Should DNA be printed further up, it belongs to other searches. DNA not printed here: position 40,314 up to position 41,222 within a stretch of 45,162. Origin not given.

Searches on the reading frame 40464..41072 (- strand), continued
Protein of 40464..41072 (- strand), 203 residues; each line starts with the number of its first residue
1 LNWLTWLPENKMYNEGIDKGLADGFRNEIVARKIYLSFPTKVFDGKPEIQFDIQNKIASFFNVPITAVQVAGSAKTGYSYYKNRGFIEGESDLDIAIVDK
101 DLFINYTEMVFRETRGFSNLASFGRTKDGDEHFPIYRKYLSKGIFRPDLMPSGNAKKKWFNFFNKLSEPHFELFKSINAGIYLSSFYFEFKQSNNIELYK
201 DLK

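Call 39: search_protein_families(library=pfam, proteins=[P0343, P0363, P0380, P0383, P0386, P0332, P0298, P0328, P0347, P0364], max_evalue=0.1)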
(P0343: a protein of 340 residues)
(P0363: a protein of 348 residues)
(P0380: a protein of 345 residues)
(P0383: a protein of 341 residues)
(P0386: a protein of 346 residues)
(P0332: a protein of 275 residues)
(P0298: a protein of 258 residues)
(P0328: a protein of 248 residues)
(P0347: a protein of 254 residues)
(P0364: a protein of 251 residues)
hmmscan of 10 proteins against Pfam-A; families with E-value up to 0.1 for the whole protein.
P0343 (340 aa): 1 family
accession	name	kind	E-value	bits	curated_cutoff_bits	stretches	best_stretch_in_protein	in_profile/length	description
PF10620.15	MdcG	-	3.2e-05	24.3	26.5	1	57-110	31-84/121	Phosphoribosyl-dephospho-CoA transferase MdcG C-terminal domain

P0363 (348 aa): 1 family
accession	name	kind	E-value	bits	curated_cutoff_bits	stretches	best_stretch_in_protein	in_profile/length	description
PF10620.15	MdcG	-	0.056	13.8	26.5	0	42-88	19-60/121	Phosphoribosyl-dephospho-CoA transferase MdcG C-terminal domain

P0380 (345 aa): 1 family
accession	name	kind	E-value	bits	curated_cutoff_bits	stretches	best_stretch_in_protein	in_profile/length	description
PF13936.12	HTH_38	-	0.0051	17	27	0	10-34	10-34/44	Helix-turn-helix domain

P0383 (341 aa): 2 families
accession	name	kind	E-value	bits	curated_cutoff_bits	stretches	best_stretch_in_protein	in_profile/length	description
PF19212.5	CoV_NSP2_C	-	0.014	16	25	1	264-312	49-95/116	Coronavirus replicase NSP2, C-terminal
PF20431.4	E_motif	-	0.069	13.8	27.3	0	309-339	2-32/63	E motif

P0386 (346 aa): 0 families

P0332 (275 aa): 0 families

P0298 (258 aa): 0 families

P0328 (248 aa): 0 families

P0347 (254 aa): 0 families

P0364 (251 aa): 1 family
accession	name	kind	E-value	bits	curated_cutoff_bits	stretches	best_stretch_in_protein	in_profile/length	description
PF01909.29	NTP_transf_2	-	0.012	16.5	21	0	93-154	4-47/93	Nucleotidyltransferase domain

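Call 42: find_encoding_contigs(protein=P0012, flank=10000, max_places=2)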
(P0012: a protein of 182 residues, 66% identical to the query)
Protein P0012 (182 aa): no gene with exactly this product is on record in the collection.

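Call 43: find_encoding_contigs(protein=P0106, flank=10000, max_places=3)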
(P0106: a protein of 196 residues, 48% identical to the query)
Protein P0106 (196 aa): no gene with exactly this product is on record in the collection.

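Call 44: find_encoding_contigs(protein=P0056, flank=10000, max_places=2)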
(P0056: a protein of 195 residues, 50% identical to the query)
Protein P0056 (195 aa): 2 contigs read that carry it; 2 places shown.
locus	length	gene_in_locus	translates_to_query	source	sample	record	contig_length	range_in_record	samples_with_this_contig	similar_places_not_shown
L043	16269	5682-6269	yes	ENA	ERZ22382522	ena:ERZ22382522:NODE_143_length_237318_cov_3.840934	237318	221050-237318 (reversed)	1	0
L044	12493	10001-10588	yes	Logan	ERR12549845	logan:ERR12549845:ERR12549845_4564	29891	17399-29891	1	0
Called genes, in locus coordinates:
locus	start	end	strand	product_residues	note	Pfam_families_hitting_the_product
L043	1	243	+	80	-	?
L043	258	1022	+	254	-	PF00106:adh_short, PF08659:KR, PF23441:SDR, PF13561:adh_short_C2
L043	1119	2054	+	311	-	PF12833:HTH_18, PF00165:HTH_AraC (weak)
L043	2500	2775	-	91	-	-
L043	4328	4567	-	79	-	-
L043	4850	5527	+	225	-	-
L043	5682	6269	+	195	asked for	-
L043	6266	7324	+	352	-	PF03235:GmrSD_N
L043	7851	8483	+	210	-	-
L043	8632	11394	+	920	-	PF02837:Glyco_hydro_2_N, PF00703:Glyco_hydro_2, PF02836:Glyco_hydro_2_C, PF02929:Bgal_small_N (weak)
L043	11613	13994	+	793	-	PF12704:MacB_PCD, PF02687:FtsX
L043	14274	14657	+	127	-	PF00072:Response_reg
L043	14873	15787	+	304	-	PF01436:NHL (faint), PF08450:SGL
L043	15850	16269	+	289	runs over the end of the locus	PF01048:PNP_UDP_1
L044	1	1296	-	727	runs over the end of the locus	-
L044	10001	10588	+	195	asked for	-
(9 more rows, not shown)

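Call 45: find_encoding_contigs(protein=P0103, flank=10000, max_places=2)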
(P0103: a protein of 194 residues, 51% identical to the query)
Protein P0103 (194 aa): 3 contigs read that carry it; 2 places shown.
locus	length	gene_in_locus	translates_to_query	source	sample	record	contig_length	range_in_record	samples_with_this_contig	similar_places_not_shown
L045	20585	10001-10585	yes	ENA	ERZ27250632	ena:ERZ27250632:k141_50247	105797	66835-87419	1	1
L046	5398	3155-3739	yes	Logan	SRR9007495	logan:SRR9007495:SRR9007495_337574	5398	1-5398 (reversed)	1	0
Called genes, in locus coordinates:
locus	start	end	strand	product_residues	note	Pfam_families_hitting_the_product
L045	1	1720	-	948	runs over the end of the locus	PF13802:Gal_mutarotas_2, PF07691:PA14, PF01055:Glyco_hydro_31_2nd, PF21365:Glyco_hydro_31_3rd, PF17137:DUF5110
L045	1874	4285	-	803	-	PF07944:Beta-AFase-like_GH127_cat, PF07470:Glyco_hydro_88 (faint), PF20736:Glyco_hydro127M, PF20737:Glyco_hydro127C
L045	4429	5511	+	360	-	PF06224:AlkZ-like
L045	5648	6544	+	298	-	PF01145:Band_7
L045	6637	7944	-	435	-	PF05448:AXE1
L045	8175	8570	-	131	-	PF04480:DUF559, PF18741:MTES_1575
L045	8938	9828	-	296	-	PF09296:NUDIX-like, PF09297:Zn_ribbon_NUD, PF00293:NUDIX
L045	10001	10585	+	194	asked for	-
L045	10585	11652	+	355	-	PF03235:GmrSD_N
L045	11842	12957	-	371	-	PF07470:Glyco_hydro_88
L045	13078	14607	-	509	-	PF12708:Pect-lyase_RHGA_epim, PF00295:Glyco_hydro_28, PF13229:Beta_helix (weak)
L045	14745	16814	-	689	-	PF00657:Lipase_GDSL, PF13472:Lipase_GDSL_2, PF16822:ALGX (faint), PF21254:AGA-YXIM_GBD, PF00657:Lipase_GDSL, PF13472:Lipase_GDSL_2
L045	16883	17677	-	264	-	PF13620:CarboxypepD_reg (weak), PF13715:CarbopepD_reg_2 (weak)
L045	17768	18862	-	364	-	PF04616:Glyco_hydro_43 (faint)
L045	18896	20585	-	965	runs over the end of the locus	PF02837:Glyco_hydro_2_N, PF22666:Glyco_hydro_2_N2 (weak), PF00703:Glyco_hydro_2, PF02836:Glyco_hydro_2_C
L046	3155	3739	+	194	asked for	-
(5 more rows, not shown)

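Call 46: find_encoding_contigs(protein=P0042, flank=10000, max_places=2)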
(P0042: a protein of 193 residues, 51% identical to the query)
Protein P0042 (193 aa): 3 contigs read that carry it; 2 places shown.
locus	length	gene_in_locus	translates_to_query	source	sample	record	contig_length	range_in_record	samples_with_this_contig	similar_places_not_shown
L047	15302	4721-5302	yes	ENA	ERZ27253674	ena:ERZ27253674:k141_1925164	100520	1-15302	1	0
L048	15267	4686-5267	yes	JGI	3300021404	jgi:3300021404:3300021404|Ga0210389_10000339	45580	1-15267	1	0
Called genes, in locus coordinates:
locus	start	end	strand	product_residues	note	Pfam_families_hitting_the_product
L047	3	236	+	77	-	?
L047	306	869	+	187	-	-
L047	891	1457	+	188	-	-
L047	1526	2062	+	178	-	-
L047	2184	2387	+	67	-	-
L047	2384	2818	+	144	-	PF10130:PIN_2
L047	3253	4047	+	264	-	PF13391:HNH_2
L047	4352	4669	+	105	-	-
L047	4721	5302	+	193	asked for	-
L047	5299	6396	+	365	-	PF03235:GmrSD_N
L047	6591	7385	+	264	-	-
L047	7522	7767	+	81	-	-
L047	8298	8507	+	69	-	-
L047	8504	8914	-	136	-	PF13470:PIN_3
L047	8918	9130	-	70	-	-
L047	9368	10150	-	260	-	PF07730:HisKA_3 (weak), PF02518:HATPase_c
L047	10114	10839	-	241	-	-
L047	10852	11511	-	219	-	-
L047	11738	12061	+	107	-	-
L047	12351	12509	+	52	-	-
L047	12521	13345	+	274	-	PF01510:Amidase_2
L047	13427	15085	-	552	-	PF00749:tRNA-synt_1c, PF03950:tRNA-synt_1c_C, PF20974:tRNA-synt_1c_C2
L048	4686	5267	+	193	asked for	-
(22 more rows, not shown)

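Call 49: search_protein_families(library=pfam, alignment_id=A4, max_evalue=1)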
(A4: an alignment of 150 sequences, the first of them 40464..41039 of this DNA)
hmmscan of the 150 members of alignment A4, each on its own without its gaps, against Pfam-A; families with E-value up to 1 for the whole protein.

A. member 1, window:40464-41039:- (192 aa): 0 families

B. families by the number of members that match (of 150 scanned): 62 families (the first 25 are shown)
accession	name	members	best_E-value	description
PF10620.15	MdcG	10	3.2e-05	Phosphoribosyl-dephospho-CoA transferase MdcG C-terminal domain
PF18765.7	Polbeta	7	0.0086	Polymerase beta, Nucleotidyltransferase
PF01909.29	NTP_transf_2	6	0.0042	Nucleotidyltransferase domain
PF19219.5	CoV_NSP15_N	3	0.01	Coronavirus replicase NSP15, N-terminal oligomerisation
PF22506.2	Cj1289-like_C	2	0.015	Cj1289-like, C-terminal domain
PF07070.16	Spo0M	2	0.032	SpoOM protein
PF25083.1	GIPC1_GH1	2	0.089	GIPC1-3 GH1 domain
PF13936.12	HTH_38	1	0.0051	Helix-turn-helix domain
PF13077.11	DUF3909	1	0.012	Protein of unknown function (DUF3909)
PF19212.5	CoV_NSP2_C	1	0.014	Coronavirus replicase NSP2, C-terminal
PF05043.19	Mga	1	0.017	Mga helix-turn-helix domain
PF18468.6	Pfk_N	1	0.018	Phosphofructokinase N-terminal domain yeast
PF17747.7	VID27_PH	1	0.023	VID27 PH-like domain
PF17915.7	zf_Rg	1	0.025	Reverse gyrase zinc finger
PF07438.16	DUF1514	1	0.025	Protein of unknown function (DUF1514)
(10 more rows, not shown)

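Call 50: search_solved_structures(query=A4, max_evalue=10, show_alignments=4)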
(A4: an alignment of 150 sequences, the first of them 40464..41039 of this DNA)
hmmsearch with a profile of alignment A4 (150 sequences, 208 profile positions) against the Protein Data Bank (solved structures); distinct sequences matched with E-value up to 10: 1.
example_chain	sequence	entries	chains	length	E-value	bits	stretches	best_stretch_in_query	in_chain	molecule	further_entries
1no5_A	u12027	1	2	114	1.1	11.9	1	86-100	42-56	Hypothetical protein HI0073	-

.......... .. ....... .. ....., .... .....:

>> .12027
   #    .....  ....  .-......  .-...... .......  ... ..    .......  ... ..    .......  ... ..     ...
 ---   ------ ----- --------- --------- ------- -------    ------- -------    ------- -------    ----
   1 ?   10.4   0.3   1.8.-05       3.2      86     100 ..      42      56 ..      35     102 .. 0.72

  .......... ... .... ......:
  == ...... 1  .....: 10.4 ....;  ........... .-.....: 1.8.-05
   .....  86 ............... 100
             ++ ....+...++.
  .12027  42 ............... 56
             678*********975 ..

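Call 57: search_dna_similar(query=window:40464-41039:-, collection=plasmids, mode=protein, max_rows=15)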
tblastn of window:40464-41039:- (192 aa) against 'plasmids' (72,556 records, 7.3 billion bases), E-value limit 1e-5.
No match.

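Call 58: search_dna_similar(query=window:40464-41039:-, collection=phages, mode=protein, max_rows=15)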
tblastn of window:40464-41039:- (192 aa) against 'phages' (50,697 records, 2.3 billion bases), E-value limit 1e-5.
No match.

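Call 67: find_encoding_contigs(protein=P0343, flank=6000, max_places=2)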
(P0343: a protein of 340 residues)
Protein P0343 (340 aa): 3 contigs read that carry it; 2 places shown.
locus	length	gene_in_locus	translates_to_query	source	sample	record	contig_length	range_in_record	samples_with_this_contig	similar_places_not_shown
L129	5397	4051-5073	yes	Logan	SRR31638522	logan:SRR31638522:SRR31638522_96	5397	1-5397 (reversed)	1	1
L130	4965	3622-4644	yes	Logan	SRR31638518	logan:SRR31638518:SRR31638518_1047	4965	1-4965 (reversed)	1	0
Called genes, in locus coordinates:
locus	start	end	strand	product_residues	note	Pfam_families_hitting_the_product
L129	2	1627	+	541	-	?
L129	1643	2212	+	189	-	PF02508:Rnf-Nqr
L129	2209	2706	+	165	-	PF13484:Fer4_16 (faint), PF04060:FeS, PF00037:Fer4 (weak), PF12837:Fer4_6 (weak), PF13237:Fer4_10, PF14697:Fer4_21, PF12838:Fer4_7 (weak), PF25160:LdpA_Fe-S-bd, +1 more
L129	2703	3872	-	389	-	-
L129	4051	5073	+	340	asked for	-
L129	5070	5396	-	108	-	?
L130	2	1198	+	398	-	?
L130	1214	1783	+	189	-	PF02508:Rnf-Nqr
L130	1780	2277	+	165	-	PF13484:Fer4_16 (faint), PF04060:FeS, PF00037:Fer4 (weak), PF12837:Fer4_6 (weak), PF13237:Fer4_10, PF14697:Fer4_21, PF12838:Fer4_7 (weak), PF25160:LdpA_Fe-S-bd, +1 more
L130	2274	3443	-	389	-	-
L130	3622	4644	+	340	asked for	-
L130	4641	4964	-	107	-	?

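Call 68: find_encoding_contigs(protein=P0386, flank=6000, max_places=2)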
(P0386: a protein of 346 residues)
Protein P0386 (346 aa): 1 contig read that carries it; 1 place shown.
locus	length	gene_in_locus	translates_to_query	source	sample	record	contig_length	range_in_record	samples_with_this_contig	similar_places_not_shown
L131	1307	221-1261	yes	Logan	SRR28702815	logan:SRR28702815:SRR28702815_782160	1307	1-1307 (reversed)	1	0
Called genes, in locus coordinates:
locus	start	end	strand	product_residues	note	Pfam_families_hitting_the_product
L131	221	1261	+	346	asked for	-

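Call 73: search_protein_families(library=pfam, proteins=[L004:338-1108:+, L007:12033-12809:-, L001:6126-7190:-, L040:13096-14217:+, L019:12351-13544:-, L018:8255-9952:+, L012:6275-9364:+, L033:8221-9951:+, L040:7112-9925:+, L038:7213-9720:+], max_evalue=0.001)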
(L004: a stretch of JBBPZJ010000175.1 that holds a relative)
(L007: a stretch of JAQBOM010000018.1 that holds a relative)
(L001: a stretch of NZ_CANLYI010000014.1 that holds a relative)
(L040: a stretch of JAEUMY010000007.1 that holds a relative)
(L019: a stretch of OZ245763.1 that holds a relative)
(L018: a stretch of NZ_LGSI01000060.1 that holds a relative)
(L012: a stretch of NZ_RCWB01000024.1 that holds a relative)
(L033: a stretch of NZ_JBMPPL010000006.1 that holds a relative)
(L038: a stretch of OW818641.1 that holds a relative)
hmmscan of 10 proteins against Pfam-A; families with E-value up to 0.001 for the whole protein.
L004:338-1108:+ (257 aa): 1 family
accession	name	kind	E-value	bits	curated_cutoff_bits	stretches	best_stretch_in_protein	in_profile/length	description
PF13391.12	HNH_2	-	1.8e-13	50.6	21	1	151-202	1-66/66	HNH endonuclease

L007:12033-12809:- (259 aa): 1 family
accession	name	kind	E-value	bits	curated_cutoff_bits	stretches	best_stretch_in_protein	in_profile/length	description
PF13391.12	HNH_2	-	7.6e-13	48.6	21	1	149-199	1-65/66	HNH endonuclease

L001:6126-7190:- (355 aa): 2 families
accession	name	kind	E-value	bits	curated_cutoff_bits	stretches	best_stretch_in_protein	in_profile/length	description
PF00589.27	Phage_integrase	-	4.6e-43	147.4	27.1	1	182-342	2-170/172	Phage integrase family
PF13495.12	Phage_int_SAM_4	-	1e-08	35.9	27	1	85-160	3-78/85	Phage integrase, N-terminal SAM-like domain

L040:13096-14217:+ (374 aa): 1 family
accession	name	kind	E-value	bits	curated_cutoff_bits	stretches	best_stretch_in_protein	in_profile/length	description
PF13020.12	NOV_C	-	9.2e-05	22.9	22.1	1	251-313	22-84/91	Protein NO VEIN, C-terminal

L019:12351-13544:- (398 aa): 1 family
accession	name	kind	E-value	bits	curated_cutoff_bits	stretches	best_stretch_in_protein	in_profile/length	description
PF15515.12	MvaI_BcnI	-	6.8e-66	223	25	1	166-389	3-227/227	MvaI/BcnI restriction endonuclease family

L018:8255-9952:+ (566 aa): 1 family
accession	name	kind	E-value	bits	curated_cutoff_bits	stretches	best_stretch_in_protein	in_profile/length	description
PF00145.23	DNA_methylase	-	8.8e-47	160.5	22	2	281-554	141-320/324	C-5 cytosine-specific DNA methylase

L012:6275-9364:+ (1030 aa): 3 families
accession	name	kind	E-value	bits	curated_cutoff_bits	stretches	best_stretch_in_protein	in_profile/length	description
PF02913.24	FAD-oxidase_C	-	1.7e-65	221.6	21.2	1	292-550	1-248/248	FAD linked oxidases, C-terminal domain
PF01565.28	FAD_binding_4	-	1.1e-38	132.5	26.4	1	63-203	1-138/139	FAD binding domain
PF13183.11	Fer4_8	-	8.4e-07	29.9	27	1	588-698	4-68/68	4Fe-4S dicluster domain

L033:8221-9951:+ (577 aa): 3 families
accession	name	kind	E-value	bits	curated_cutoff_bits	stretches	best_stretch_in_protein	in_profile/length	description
PF00749.27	tRNA-synt_1c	-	1.2e-100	336.9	23.4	1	42-360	2-313/314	tRNA synthetases class I (E and Q), catalytic domain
PF03950.23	tRNA-synt_1c_C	-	5.4e-29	100.7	23.9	1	363-462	1-90/91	tRNA synthetases class I (E and Q), anti-codon binding domain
PF20974.2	tRNA-synt_1c_C2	-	6.8e-23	81.6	23.9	1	482-554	2-69/69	tRNA synthetases class I (E and Q), anti-codon binding domain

L040:7112-9925:+ (938 aa): 5 families
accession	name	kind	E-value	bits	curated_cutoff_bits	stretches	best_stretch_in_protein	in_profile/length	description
PF00476.26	DNA_pol_A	-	5.7e-164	546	34.3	1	561-936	3-381/381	DNA polymerase family A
PF02739.22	5_3_exonuc_N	-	1.1e-51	175.2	34.3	1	3-165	1-164/164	5'-3' exonuclease, N-terminal resolvase-like domain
PF01612.26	DNA_pol_A_exo1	-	5e-31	108.3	23.6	1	341-526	1-172/173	3'-5' exonuclease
PF01367.25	5_3_exonuc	-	8e-30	103.6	40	1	166-260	1-96/97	5'-3' exonuclease, C-terminal SAM fold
PF22619.2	DNA_polI_exo1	-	3.7e-12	46.7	27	1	408-492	34-117/140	DNA polymerase I, ribonuclease H-like domain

L038:7213-9720:+ (836 aa): 8 families
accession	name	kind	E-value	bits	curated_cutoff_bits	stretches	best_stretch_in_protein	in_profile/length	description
PF00204.31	DNA_gyraseB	-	4.8e-57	192.6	27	1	252-426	1-172/173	DNA gyrase B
PF18053.6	GyrB_insert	-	8.6e-48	162.8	26.1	1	600-762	1-167/167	DNA gyrase B subunit insert domain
PF00986.26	DNA_gyraseB_C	-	5.4e-30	103.8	29.8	1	765-825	3-63/63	DNA gyrase B subunit, carboxyl terminus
PF01751.28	Toprim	-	1.3e-20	73.8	23.1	1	455-567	1-95/96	Toprim domain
PF02518.31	HATPase_c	-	4.2e-16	59.8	26.4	1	47-204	2-109/111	Histidine kinase-, DNA gyrase B-, and HSP90-like ATPase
PF21249.2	GyrB_hook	-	2.5e-08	33.8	23.7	1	569-597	1-29/29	GyrB, hook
PF13662.12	Toprim_4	-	0.00024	21.7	25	1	499-540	17-64/85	Toprim domain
PF13589.12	HATPase_c_3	-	0.00077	19.9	25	0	53-186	5-125/137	Histidine kinase-, DNA gyrase B-, and HSP90-like ATPase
